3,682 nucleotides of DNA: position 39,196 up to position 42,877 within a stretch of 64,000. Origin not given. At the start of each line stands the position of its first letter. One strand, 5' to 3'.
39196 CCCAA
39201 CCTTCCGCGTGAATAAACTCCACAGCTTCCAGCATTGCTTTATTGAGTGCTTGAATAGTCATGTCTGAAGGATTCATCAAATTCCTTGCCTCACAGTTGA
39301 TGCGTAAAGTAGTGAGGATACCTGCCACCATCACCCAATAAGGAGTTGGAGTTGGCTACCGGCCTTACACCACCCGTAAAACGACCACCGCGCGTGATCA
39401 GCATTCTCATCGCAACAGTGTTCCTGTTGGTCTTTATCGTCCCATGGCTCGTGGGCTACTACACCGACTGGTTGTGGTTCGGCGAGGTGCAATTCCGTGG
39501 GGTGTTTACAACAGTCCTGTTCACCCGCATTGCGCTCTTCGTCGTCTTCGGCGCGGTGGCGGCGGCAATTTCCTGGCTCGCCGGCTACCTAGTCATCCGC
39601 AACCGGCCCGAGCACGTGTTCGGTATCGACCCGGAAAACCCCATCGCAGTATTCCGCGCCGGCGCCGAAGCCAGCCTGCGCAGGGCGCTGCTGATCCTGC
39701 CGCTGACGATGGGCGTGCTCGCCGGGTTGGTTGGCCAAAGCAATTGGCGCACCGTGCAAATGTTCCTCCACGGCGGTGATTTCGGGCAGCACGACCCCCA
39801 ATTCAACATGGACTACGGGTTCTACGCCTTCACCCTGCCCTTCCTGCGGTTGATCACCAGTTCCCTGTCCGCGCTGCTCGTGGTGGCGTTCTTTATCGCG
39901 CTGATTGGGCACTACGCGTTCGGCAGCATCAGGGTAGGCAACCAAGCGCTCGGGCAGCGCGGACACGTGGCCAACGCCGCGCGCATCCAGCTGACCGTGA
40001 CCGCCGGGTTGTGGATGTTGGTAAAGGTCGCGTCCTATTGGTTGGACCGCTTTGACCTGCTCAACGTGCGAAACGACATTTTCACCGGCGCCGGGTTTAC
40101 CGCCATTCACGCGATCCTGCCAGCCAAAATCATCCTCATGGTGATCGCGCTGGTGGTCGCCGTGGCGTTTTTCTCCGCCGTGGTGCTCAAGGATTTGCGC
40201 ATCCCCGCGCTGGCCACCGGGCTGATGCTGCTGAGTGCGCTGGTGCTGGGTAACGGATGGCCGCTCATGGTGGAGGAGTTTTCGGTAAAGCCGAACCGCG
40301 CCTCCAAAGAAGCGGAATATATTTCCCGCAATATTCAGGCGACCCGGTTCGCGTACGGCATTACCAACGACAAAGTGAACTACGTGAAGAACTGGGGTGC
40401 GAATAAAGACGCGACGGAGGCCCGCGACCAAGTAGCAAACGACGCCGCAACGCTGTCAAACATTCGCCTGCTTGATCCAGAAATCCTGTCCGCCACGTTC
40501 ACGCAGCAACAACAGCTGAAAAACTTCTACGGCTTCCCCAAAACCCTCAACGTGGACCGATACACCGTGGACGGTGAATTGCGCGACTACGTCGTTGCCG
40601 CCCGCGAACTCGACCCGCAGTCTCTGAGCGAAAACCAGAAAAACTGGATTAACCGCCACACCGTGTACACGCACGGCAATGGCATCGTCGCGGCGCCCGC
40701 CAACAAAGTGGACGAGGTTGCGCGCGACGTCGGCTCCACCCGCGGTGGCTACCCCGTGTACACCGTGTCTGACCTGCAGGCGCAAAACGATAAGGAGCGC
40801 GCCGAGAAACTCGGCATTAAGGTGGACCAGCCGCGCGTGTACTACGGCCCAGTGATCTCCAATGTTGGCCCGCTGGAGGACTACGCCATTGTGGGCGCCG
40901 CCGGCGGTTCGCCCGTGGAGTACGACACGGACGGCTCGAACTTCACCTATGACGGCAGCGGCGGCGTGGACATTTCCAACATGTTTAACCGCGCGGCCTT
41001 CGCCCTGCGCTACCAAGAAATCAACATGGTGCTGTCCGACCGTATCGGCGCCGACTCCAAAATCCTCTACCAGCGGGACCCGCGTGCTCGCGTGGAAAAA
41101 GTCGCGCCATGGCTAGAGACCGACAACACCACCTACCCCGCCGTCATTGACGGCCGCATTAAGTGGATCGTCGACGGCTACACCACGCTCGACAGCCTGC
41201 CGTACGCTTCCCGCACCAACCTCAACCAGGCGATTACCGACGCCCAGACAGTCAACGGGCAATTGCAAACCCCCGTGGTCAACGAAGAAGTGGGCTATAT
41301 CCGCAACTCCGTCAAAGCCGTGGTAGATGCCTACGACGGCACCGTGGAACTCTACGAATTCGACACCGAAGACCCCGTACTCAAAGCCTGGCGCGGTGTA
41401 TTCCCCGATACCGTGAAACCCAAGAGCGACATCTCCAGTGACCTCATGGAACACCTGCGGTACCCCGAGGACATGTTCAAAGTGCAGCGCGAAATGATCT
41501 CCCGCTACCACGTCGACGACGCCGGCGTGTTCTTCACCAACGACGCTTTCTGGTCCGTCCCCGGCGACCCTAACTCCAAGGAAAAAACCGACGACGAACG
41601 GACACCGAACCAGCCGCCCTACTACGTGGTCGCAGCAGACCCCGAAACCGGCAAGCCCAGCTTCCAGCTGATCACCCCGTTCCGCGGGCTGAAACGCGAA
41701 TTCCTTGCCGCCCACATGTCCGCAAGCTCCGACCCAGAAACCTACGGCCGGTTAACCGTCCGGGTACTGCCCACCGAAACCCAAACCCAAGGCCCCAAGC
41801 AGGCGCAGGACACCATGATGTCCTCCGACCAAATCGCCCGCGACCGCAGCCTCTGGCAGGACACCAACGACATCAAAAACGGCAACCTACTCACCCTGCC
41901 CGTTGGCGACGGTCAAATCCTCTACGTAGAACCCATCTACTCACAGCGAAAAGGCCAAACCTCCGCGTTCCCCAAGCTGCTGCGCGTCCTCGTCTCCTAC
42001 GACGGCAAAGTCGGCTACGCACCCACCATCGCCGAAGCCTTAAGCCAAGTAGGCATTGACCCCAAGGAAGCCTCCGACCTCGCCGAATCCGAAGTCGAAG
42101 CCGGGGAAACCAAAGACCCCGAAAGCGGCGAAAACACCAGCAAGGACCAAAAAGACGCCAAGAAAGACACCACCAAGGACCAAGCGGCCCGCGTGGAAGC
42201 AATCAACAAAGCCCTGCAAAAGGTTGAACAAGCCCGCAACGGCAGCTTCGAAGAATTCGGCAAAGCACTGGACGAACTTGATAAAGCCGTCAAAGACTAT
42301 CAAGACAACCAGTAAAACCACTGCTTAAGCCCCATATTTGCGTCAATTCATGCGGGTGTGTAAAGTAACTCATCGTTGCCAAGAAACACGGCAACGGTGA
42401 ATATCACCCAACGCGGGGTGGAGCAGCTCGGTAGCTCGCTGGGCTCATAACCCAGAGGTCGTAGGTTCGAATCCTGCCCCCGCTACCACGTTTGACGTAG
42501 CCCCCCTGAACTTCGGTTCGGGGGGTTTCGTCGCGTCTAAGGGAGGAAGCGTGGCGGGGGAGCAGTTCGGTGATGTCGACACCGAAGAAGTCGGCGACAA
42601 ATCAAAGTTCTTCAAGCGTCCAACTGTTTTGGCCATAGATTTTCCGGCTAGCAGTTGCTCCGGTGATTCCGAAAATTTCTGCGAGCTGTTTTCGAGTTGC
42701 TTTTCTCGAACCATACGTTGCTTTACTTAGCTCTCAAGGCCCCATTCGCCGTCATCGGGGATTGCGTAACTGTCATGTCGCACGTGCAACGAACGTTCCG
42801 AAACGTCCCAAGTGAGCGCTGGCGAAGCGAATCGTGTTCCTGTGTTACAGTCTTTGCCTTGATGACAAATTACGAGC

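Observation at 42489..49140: Lower-GC block immediately 3' of initiator tRNA-Met looks like a degenerate integrated element without an integrase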

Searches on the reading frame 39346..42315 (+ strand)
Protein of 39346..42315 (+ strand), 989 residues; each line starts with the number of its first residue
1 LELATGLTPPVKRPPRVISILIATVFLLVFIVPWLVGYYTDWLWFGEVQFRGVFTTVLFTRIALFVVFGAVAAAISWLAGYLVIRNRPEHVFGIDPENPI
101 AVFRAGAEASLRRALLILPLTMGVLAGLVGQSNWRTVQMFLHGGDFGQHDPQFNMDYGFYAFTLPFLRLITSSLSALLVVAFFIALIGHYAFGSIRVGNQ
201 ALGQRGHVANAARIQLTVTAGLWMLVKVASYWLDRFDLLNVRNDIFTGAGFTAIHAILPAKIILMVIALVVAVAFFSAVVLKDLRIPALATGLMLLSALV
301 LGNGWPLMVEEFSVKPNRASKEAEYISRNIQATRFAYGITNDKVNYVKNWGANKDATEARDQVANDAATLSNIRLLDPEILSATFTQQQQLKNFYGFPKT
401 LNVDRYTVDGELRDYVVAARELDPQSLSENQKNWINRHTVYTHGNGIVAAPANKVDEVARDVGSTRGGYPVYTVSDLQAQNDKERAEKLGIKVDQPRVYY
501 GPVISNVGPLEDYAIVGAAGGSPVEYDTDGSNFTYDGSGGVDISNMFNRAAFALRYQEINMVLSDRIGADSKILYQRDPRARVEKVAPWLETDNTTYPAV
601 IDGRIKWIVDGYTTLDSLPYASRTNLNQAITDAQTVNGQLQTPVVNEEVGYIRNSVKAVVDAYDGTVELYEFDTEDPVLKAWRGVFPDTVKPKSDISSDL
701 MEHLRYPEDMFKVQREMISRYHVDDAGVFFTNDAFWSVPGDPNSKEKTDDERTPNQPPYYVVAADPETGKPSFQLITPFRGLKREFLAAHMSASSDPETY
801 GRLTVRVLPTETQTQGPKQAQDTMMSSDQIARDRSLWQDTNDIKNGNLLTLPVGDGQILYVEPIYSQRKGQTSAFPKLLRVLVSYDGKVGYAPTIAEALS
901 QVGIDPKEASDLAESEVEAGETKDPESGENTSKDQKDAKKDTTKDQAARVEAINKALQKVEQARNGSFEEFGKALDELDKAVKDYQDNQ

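Call 10: search_protein_families(library=pfam, proteins=[window:39346-42315:+], max_evalue=0.01)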
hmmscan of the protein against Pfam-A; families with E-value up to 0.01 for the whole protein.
window:39346-42315:+ (989 aa): 1 family
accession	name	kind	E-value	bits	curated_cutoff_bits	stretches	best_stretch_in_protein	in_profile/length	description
PF03699.18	UPF0182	-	3.7e-276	918.6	27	1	20-837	3-770/770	Uncharacterised protein family (UPF0182)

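Call 19: find_related_loci(query=window:39346-42315:+, collection=genome_contigs, flank=10000)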
Query window:39346-42315:+ (989 aa) in genome_contigs; peptide patterns used: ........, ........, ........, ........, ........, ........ (x = any residue, [..] = any of these).
62 stretches matched a pattern; 32 encode a relative of the query (tblastn E <= 1e-3); 32 distinct loci.
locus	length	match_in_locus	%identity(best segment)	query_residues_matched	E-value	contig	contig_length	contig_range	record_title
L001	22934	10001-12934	66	2-989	0e+0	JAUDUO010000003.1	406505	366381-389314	Staphylococcus chromogenes strain M79.2 contig03, whole genome shotgun sequence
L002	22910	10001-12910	66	12-986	0e+0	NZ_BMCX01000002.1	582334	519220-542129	Corynebacterium pelargi strain CCM 8517 sequence02, whole genome shotgun sequence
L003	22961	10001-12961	66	3-986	0e+0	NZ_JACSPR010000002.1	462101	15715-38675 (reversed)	Corynebacterium gallinarum strain Sa1YVA5 NODE_2_length_462101_cov_27.771298, whole genome shotgun sequence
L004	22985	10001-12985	65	2-986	0e+0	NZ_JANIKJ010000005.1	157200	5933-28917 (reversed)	Corynebacterium kozikiae strain 76QC2CO 27359_Isolate76_5, whole genome shotgun sequence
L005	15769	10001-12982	63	1-989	0e+0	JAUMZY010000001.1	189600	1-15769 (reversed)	MAG: Corynebacterium sp. isolate S18M_Sa_4 NODE_21_length_189600_cov_9.582606, whole genome shotgun sequence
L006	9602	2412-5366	63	1-985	0e+0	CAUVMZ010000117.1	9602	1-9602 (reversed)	MAG TPA_asm: uncultured Corynebacterium sp. isolate ERR10083842_bin.2_MetaWRAP_v1.3_MAG genome assembly, contig: ERZ1959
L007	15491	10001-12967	63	12-986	0e+0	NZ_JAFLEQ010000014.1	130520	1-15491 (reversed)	Corynebacterium mendelii strain CCM 8862 GCM70011437_14, whole genome shotgun sequence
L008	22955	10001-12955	61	1-986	0e+0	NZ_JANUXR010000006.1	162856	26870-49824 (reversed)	Corynebacterium sp. HS2168-gen11 NODE_6_length_162856_cov_160.940607, whole genome shotgun sequence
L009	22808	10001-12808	52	33-986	0e+0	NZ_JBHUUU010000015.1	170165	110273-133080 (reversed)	Rhodococcus sp. NPDC057135 NPDC057135_T17_B7.ctg-0015, whole genome shotgun sequence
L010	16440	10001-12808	51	33-986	0e+0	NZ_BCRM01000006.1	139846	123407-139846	Rhodococcus erythropolis NBRC 15567, whole genome shotgun sequence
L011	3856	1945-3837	63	1-632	0e+0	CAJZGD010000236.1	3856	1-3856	MAG TPA_asm: uncultured Corynebacterium sp. isolate SRR1779497_bin.1_metaWRAP_v1.1_MAG genome assembly, contig: ERZ17423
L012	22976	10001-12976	50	1-986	0e+0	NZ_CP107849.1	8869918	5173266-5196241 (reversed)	Nocardia sp. NBC_00511 chromosome, complete genome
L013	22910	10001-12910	42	1-985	0e+0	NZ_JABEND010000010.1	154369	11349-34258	Nakamurella aerolata strain DB0629 contig10, whole genome shotgun sequence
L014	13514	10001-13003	36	9-983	0e+0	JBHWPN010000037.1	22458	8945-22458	MAG: Rothia sp. (in: high G+C Gram-positive bacteria) isolate MAG_SW_CA_125 k141_1430947, whole genome shotgun sequence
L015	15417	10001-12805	38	11-987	0e+0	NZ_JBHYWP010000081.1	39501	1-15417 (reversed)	Streptomyces sp. NPDC059398 NPDC059398_T49_D12.ctg-0081, whole genome shotgun sequence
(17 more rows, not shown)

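Call 62: search_protein_families(library=pfam, proteins=[L004:13669-14472:+, L004:14603-15055:+, L004:15820-16686:+, L004:16607-17944:-, L004:18469-18942:-, L004:18911-19408:-, L001:13746-15557:+, L001:17146-19272:+, L008:13703-14923:+, L002:15942-16583:+], max_evalue=0.001)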
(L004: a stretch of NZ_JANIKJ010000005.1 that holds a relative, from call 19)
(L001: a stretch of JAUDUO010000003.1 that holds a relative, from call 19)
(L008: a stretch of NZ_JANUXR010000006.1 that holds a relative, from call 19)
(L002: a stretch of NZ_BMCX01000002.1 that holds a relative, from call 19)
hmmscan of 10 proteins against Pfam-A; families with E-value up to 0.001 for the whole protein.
L004:13669-14472:+ (267 aa): 0 families

L004:14603-15055:+ (150 aa): 1 family
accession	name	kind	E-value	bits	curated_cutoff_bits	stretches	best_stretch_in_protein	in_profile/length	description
PF13274.11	SocA_Panacea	-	6.4e-22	79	25.7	1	24-115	1-112/113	Antitoxin SocA-like, Panacea domain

L004:15820-16686:+ (288 aa): 1 family
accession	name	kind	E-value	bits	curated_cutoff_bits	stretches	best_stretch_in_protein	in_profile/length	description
PF09553.16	RE_Eco47II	-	1.8e-24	86.9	25.9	1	24-211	20-197/202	Eco47II restriction endonuclease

L004:16607-17944:- (445 aa): 5 families
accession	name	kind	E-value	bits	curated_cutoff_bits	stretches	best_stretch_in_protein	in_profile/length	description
PF00145.23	DNA_methylase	-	2.9e-77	260.7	22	1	101-416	2-322/324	C-5 cytosine-specific DNA methylase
PF00376.29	MerR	-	2.9e-11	43.4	28.2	1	32-67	1-37/38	MerR family regulatory protein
PF13411.12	MerR_1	-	2.2e-09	37.7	21.6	1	32-77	2-47/69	MerR HTH family regulatory protein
PF12728.13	HTH_17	-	6.2e-07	30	27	1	31-79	2-49/51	Helix-turn-helix domain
PF13518.12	HTH_28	-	0.00071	20.1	25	0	26-53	8-35/52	Helix-turn-helix domain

L004:18469-18942:- (157 aa): 3 families
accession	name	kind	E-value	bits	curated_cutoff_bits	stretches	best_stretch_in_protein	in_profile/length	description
PF13683.12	rve_3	-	9.4e-16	57.8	26.5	1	76-139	6-67/67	Integrase core domain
PF00665.32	rve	-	6.9e-12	46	32.6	1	2-81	27-100/102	Integrase core domain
PF13333.12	rve_2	-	4.5e-06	27.2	22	1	90-142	1-51/56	Integrase core domain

L004:18911-19408:- (165 aa): 1 family
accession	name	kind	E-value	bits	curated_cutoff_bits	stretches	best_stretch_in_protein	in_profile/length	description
PF13276.12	HTH_21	-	6.1e-14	52.4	28.1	1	52-106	3-57/60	HTH-like domain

L001:13746-15557:+ (603 aa): 0 families

L001:17146-19272:+ (708 aa): 6 families
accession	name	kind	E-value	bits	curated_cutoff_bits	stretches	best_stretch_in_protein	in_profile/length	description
PF02421.24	FeoB_N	-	2.6e-44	150.9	27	1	89-246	3-155/156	Ferrous iron transport protein B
PF07670.19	Gate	-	9.9e-33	113.2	29.6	2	369-461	1-100/104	Nucleoside recognition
PF01926.29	MMR_HSR1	-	9.1e-17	61.6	21.9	1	89-186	2-92/113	50S ribosome-binding GTPase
PF07664.17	FeoB_C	-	2.2e-13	50.1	26.6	1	474-527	1-54/54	Ferrous iron transport protein B C terminus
PF00350.29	Dynamin_N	-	0.00016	22.2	27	0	89-119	1-32/168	Dynamin family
PF09439.16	SRPRB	-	0.00035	20.5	25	0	86-200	3-100/178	Signal recognition particle receptor beta subunit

L008:13703-14923:+ (406 aa): 0 families

L002:15942-16583:+ (213 aa): 4 families
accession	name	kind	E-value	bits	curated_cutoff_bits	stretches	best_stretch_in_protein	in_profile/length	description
PF04542.20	Sigma70_r2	-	1e-17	64.1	24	1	56-122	2-69/71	Sigma-70 region 2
PF08281.18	Sigma70_r4_2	-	1.5e-13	50.6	25.7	1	155-207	2-54/54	Sigma-70, region 4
PF07638.17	Sigma70_ECF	-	5.5e-12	46.4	21.1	1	36-208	3-180/185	ECF sigma factor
PF04545.22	Sigma70_r4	-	4.9e-11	42.4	24.1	1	161-208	2-49/50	Sigma-70, region 4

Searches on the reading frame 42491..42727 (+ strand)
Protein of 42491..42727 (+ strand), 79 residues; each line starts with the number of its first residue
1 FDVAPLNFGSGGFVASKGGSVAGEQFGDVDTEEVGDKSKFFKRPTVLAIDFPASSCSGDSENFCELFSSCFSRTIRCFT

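Call 69: search_protein_families(library=pfam, proteins=[window:42491-42727:+], max_evalue=0.05)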
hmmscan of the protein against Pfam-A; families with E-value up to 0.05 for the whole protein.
seq(79 aa): 0 families
